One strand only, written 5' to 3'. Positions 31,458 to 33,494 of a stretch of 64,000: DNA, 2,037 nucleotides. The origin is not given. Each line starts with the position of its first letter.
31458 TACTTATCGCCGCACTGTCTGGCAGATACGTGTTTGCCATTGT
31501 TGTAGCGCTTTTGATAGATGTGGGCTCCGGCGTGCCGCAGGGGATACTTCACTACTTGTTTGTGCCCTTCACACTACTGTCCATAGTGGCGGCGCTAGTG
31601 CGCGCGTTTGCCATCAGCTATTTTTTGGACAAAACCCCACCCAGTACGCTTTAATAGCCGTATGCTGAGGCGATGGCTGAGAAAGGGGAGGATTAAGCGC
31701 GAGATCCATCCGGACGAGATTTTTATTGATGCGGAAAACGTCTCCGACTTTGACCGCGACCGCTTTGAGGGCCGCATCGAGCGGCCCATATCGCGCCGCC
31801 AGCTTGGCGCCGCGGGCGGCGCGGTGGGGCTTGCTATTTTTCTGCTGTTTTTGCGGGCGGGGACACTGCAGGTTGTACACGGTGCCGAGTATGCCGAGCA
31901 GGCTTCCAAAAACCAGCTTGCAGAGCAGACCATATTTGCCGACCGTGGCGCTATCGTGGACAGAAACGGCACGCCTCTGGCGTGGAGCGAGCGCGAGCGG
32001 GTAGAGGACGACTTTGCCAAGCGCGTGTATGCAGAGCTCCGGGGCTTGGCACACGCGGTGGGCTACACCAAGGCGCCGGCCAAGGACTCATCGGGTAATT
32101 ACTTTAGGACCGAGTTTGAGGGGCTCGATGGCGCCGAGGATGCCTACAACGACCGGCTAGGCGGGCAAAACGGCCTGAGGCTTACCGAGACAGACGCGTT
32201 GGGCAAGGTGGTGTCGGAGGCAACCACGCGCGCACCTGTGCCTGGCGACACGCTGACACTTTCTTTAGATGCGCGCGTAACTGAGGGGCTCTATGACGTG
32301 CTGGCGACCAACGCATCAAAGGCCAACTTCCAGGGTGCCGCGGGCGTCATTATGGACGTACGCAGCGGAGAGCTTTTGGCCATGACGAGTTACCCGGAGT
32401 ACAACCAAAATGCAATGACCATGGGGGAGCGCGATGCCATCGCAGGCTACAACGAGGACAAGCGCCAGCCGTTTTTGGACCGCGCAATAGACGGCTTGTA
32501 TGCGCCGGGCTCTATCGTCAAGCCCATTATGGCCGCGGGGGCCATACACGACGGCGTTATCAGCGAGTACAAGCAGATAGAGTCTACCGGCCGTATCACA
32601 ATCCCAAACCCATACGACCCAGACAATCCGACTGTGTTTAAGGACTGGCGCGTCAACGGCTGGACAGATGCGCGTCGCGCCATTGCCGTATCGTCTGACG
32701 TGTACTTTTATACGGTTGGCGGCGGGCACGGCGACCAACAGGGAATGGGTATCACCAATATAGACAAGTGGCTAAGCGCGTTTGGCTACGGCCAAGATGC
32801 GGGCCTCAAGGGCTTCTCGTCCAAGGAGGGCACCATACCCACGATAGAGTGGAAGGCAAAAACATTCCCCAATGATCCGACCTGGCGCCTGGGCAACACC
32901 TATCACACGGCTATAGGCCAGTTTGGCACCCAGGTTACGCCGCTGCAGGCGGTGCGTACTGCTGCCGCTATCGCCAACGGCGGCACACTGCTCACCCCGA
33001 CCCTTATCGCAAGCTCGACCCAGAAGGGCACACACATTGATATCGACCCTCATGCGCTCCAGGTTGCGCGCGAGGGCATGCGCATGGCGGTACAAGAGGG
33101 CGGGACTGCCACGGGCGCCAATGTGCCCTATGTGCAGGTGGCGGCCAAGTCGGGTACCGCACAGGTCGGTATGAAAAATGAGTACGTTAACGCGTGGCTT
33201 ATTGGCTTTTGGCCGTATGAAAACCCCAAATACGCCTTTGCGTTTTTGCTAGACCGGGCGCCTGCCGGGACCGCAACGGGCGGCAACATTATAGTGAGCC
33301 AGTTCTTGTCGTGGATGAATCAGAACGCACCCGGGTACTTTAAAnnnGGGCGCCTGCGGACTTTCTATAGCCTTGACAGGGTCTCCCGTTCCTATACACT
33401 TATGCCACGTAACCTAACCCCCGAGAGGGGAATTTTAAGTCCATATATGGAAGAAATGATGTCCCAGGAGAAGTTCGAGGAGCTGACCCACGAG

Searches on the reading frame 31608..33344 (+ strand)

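Call 55: search_protein_families(library=pfam, proteins=[window:31608-33344:+], max_evalue=0.001)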
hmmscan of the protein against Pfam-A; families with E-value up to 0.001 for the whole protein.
window:31608-33344:+ (579 aa): 2 families
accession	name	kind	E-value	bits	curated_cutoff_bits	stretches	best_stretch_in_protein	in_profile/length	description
PF00905.27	Transpeptidase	-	1.1e-51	176.3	22.1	1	246-556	3-284/299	Penicillin binding protein transpeptidase domain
PF03717.20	PBP_dimer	-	7.5e-11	43.2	24.4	1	138-204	107-178/180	Penicillin-binding Protein dimerisation domain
